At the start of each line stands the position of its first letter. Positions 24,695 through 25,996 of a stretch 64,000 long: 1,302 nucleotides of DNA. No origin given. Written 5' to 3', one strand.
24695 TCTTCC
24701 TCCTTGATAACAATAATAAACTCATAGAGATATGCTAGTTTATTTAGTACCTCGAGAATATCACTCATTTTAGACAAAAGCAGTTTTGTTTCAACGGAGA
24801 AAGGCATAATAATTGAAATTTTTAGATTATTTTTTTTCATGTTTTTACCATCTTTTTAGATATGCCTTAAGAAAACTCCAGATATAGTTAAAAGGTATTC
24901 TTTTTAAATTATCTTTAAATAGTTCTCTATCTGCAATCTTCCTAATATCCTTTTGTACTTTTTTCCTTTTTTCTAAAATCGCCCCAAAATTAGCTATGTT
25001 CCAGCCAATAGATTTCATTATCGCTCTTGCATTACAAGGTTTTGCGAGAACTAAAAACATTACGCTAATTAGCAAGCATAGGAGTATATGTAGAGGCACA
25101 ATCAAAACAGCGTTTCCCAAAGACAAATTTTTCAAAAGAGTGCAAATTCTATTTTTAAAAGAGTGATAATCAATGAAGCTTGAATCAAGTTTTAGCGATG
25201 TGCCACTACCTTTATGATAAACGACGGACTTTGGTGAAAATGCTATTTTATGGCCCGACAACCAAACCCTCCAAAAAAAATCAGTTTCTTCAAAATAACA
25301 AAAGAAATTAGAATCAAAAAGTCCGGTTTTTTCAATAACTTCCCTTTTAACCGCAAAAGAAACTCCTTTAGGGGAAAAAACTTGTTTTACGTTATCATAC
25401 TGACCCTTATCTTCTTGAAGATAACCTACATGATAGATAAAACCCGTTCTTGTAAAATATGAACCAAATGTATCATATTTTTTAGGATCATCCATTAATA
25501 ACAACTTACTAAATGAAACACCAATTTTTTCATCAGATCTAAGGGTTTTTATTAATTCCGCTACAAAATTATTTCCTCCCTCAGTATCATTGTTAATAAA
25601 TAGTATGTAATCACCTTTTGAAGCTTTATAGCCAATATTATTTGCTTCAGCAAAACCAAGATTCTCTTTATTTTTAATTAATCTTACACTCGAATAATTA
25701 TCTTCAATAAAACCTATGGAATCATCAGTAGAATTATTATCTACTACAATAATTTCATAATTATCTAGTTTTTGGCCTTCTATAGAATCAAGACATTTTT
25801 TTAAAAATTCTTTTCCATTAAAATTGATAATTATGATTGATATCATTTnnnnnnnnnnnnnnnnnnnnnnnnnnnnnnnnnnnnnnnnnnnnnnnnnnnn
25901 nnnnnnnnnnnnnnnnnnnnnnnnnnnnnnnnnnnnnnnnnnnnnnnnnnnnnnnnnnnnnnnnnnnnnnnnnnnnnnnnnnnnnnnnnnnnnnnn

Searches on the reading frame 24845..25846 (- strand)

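Call 11: search_protein_families(library=pfam, proteins=[window:24845-25846:-], max_evalue=0.001)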
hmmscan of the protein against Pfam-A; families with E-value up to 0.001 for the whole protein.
window:24845-25846:- (333 aa): 3 families
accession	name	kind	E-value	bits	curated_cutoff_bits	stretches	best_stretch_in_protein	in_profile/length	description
PF00535.33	Glycos_transf_2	-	6.5e-25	88.4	23.3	1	3-113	1-114/168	Glycosyl transferase family 2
PF13641.12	Glyco_tranf_2_3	-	2e-12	48.1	27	1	2-218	3-217/230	Glycosyltransferase like family 2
PF10111.15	Glyco_tranf_2_2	-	4e-10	40.1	27.3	1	10-227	10-225/276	Glycosyltransferase like family 2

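Call 28: search_protein_families(library=ncbifam, proteins=[window:24845-25846:-], max_evalue=0.00001)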
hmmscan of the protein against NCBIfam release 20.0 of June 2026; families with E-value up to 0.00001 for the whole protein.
window:24845-25846:- (333 aa): 17 families
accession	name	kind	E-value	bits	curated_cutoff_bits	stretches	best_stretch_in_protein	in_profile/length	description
NF041875.1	EPS_EpsD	equivalog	1.8e-18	67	370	1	2-217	1-212/325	exopolysaccharide biosynthesis glycosyltransferase EpsD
NF007482.0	PRK10073.1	equivalog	2e-17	63.2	423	1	2-100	8-108/334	glycosyltransferase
TIGR03937.1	PgaC_IcaA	equivalog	2.1e-15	56.6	422.3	1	1-210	46-249/407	poly-beta-1,6-N-acetyl-D-glucosamine synthase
NF038299.1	EPS_HpsN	equivalog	2.5e-15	56.3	425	1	1-245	2-258/317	hormogonium polysaccharide biosynthesis glycosyltransferase HpsN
TIGR01556.1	rhamnosyltran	subfamily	1.5e-13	50.6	200.55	1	15-270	10-266/281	rhamnosyltransferase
TIGR03965.1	mycofact_glyco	equivalog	1.7e-13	50.3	280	1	3-212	77-281/467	mycofactocin biosynthesis glycosyltransferase MftF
NF047683.1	TeichurnBiosyTuaG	equivalog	1.8e-13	50.7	400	1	2-104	8-113/252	teichuronic acid biosynthesis protein TuaG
TIGR04283.1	glyco_like_mftF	equivalog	2.1e-13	50.4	182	1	2-113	1-108/221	TIGR04283 family arsenosugar biosynthesis glycosyltransferase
TIGR03111.1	glyc2_xrt_Gpos1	hypoth_equivalog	1.5e-11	43.8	363.95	1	2-210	51-265/439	TIGR03111 family XrtG-associated glycosyltransferase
NF038302.1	EPS_HpsE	equivalog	2e-11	43.4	300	1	2-171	3-175/307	hormogonium polysaccharide biosynthesis glycosyltransferase HpsE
NF041394.1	GtaseAglG_Halo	equivalog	3.9e-11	42.8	440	1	3-181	4-178/304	glucosyl-dolichyl phosphate glucuronosyltransferase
NF050050.1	ProtGlycPglI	equivalog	2.3e-10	40.4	500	1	2-102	4-108/306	GalNAc(5)-diNAcBac-PP-undecaprenol beta-1,3-glucosyltransferase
NF045692.1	OglycostaseCruG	equivalog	1.9e-08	33.7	600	1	2-203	43-247/386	2'-O-glycosyltransferase CruG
NF053739.1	GlytfEpsEBac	equivalog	2.1e-08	33.5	450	1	2-86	3-91/265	glycosyltransferase EpsE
TIGR04195.1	S_glycosyl_SunS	equivalog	2.1e-08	33.4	350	1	2-88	59-142/421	SunS family peptide S-glycosyltransferase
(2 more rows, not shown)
